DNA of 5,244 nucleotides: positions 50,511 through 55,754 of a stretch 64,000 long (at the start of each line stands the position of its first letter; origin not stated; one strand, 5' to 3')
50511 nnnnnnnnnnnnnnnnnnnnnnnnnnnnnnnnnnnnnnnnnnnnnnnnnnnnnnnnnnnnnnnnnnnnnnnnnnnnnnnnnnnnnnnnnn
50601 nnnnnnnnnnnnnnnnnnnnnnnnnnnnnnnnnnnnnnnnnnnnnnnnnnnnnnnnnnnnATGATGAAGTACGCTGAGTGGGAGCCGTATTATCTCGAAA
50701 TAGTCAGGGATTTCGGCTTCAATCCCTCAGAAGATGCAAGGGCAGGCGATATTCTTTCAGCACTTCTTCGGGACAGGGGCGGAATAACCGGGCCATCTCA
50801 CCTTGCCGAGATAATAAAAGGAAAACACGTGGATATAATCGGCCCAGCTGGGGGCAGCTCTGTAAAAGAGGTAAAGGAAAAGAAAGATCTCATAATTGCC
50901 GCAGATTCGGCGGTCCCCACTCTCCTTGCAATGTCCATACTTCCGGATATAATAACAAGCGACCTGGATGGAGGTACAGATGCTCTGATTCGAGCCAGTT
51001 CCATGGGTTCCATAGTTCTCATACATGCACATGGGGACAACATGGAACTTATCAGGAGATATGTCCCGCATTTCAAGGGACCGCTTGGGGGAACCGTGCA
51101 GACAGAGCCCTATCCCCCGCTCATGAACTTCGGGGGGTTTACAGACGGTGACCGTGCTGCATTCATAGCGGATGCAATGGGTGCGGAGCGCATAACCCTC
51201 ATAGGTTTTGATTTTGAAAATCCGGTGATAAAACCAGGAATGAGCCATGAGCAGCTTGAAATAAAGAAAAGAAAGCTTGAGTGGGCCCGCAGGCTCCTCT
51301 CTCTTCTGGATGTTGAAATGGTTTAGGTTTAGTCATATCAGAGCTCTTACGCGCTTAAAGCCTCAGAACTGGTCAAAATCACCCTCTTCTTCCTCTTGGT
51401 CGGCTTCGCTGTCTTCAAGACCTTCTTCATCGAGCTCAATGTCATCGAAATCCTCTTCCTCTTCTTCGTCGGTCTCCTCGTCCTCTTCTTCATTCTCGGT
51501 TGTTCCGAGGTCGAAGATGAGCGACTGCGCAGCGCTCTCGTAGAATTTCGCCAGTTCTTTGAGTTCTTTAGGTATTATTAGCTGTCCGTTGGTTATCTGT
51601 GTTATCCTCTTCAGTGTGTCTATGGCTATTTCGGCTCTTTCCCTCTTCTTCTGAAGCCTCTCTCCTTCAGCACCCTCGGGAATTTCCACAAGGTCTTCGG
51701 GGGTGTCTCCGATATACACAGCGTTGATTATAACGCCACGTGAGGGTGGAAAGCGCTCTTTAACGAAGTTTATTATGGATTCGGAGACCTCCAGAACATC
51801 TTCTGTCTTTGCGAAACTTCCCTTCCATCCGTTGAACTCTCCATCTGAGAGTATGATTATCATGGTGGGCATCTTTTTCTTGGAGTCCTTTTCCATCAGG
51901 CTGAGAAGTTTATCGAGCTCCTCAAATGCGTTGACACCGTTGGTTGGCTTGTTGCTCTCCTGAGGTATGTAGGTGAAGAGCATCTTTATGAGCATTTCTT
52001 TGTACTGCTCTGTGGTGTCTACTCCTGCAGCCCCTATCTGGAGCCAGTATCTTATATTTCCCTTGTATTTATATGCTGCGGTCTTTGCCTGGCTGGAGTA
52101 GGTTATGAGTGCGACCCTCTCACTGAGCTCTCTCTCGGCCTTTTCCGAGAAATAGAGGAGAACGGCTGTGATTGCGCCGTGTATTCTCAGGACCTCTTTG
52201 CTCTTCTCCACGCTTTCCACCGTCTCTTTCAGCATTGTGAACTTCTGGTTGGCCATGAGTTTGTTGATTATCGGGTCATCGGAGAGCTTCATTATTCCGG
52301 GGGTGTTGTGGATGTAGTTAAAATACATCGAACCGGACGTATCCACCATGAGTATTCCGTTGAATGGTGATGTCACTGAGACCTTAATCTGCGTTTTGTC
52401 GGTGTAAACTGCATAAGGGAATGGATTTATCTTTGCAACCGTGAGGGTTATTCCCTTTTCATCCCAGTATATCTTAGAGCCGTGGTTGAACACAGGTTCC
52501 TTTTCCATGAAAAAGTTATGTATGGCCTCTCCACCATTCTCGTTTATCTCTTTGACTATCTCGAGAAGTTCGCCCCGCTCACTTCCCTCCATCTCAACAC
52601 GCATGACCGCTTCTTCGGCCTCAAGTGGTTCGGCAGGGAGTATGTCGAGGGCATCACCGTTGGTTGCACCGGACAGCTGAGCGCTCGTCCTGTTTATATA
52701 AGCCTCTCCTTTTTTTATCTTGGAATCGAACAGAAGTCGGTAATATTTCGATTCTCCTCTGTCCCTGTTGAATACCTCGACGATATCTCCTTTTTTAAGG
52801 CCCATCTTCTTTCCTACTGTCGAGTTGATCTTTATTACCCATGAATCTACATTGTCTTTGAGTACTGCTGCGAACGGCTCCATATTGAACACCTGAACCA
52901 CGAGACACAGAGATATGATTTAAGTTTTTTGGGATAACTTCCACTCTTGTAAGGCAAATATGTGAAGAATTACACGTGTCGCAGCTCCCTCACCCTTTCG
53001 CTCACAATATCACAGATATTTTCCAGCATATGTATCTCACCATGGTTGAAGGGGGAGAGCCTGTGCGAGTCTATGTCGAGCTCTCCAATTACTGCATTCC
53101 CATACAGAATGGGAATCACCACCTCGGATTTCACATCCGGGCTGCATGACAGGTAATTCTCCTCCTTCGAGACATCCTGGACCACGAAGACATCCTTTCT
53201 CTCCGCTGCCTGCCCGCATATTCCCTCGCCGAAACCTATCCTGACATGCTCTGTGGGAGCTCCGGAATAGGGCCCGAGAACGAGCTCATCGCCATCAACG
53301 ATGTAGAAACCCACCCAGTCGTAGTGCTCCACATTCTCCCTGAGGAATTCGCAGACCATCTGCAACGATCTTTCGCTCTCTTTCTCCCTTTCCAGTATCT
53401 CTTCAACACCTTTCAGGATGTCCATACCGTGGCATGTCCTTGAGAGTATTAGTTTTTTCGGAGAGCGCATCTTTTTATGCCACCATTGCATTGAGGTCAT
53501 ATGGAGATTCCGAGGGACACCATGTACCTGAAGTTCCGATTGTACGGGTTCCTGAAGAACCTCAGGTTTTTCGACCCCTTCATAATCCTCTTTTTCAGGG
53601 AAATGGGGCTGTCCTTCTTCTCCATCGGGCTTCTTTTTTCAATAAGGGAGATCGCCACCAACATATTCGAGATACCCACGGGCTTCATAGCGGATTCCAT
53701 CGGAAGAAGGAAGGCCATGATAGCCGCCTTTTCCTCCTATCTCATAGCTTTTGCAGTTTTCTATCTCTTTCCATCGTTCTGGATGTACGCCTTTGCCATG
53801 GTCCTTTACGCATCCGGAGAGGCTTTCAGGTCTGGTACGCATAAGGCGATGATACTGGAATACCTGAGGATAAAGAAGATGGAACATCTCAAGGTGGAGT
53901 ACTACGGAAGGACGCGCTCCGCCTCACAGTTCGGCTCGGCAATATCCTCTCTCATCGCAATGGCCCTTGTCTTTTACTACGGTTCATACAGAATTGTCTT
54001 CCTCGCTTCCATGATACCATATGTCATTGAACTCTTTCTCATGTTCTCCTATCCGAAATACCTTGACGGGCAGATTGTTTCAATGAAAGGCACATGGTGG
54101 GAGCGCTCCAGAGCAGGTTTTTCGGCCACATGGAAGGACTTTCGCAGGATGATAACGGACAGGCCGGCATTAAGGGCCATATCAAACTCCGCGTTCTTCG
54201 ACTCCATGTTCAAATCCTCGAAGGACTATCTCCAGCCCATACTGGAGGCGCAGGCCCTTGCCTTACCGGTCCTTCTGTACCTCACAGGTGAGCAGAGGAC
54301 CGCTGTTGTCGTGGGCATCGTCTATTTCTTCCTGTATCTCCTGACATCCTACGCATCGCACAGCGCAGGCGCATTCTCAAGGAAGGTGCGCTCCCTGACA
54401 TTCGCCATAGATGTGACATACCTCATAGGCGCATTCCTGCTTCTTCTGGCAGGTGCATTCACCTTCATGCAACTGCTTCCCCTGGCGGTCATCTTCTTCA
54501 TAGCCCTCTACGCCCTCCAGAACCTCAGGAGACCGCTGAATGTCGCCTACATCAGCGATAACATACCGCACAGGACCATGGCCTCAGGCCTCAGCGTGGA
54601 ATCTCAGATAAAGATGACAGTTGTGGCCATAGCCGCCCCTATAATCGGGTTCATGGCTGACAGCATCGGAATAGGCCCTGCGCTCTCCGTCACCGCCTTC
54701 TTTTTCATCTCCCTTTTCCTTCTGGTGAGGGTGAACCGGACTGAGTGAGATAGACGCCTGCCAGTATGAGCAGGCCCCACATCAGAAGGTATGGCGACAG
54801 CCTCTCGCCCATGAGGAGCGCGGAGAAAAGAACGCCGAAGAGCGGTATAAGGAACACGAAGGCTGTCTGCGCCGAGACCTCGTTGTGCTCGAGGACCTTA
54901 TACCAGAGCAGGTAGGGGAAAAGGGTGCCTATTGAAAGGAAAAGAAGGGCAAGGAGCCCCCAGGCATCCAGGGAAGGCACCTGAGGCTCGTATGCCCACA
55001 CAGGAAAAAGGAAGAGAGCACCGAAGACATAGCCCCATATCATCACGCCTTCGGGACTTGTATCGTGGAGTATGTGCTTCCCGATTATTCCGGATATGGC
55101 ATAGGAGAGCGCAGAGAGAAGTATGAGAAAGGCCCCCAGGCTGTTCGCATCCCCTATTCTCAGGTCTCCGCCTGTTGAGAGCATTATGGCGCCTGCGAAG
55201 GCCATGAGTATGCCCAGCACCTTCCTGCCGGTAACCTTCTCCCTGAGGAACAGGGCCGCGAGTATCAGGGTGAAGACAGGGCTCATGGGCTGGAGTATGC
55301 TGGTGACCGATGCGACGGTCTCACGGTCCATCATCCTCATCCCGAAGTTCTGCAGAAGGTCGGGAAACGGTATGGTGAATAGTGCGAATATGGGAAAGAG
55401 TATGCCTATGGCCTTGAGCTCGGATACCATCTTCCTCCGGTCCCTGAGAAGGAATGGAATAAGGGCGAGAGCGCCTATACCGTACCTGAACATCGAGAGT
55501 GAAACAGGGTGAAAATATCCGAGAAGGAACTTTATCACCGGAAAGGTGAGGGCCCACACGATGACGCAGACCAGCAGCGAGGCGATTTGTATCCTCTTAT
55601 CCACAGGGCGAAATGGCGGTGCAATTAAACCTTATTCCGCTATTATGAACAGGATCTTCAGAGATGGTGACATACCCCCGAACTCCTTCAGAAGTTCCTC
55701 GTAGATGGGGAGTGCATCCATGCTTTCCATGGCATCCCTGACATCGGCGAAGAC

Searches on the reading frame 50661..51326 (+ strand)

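Call 28: search_protein_families(library=pfam, proteins=[window:50661-51326:+], max_evalue=0.001)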
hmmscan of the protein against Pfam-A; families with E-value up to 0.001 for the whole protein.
window:50661-51326:+ (221 aa): 2 families
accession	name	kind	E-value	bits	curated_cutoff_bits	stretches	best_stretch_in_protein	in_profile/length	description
PF01973.23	MptE-like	-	1.4e-21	77.4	34.6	1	68-186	44-167/171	6-hydroxymethylpterin diphosphokinase MptE-like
PF04263.21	TPK_catalytic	-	0.00098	19.5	30.7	0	69-110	2-43/113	Thiamin pyrophosphokinase, catalytic domain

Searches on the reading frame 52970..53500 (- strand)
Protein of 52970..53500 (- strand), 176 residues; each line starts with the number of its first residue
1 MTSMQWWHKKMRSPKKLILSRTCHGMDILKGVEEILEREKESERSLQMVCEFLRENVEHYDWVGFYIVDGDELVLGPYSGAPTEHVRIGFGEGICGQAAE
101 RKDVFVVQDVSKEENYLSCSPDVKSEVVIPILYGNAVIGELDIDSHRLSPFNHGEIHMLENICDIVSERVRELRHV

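Call 28: search_protein_families(library=pfam, proteins=[window:52970-53500:-], max_evalue=0.001)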
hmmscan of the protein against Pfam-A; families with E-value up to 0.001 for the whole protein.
window:52970-53500:- (176 aa): 2 families
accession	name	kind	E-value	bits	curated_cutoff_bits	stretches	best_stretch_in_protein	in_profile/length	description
PF01590.32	GAF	-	6.3e-11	43.4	22.4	1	44-167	4-130/133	GAF domain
PF13185.12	GAF_2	-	1.1e-10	42.3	28.6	1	46-167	8-132/136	GAF domain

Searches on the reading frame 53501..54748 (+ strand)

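Call 28: search_protein_families(library=pfam, proteins=[window:53501-54748:+], max_evalue=0.001)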
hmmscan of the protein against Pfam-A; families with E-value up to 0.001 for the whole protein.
window:53501-54748:+ (415 aa): 3 families
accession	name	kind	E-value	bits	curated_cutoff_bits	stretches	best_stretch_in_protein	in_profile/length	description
PF07690.21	MFS_1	-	1.3e-16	61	33.4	1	24-364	15-332/347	Major Facilitator Superfamily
PF12832.13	MFS_1_like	-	1e-05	25.2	25.2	1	23-341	17-295/373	MFS_1 like family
PF01306.25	LacY_symp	-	5.8e-05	22.5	24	1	10-186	14-190/413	LacY proton/sugar symporter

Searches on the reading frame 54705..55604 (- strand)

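Call 28: search_protein_families(library=pfam, proteins=[window:54705-55604:-], max_evalue=0.001)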
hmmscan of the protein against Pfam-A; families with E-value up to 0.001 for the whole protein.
window:54705-55604:- (299 aa): 3 families
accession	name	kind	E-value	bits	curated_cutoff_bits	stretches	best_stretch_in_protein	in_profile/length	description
PF00892.27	EamA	-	7e-45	153.1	28.2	2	7-143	4-134/135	EamA-like transporter family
PF03151.22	TPT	-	7.9e-09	35.7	30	2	32-181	30-170/291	Triose-phosphate Transporter family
PF06027.18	SLC35F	-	0.00016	21.7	21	1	74-198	75-204/299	Solute carrier family 35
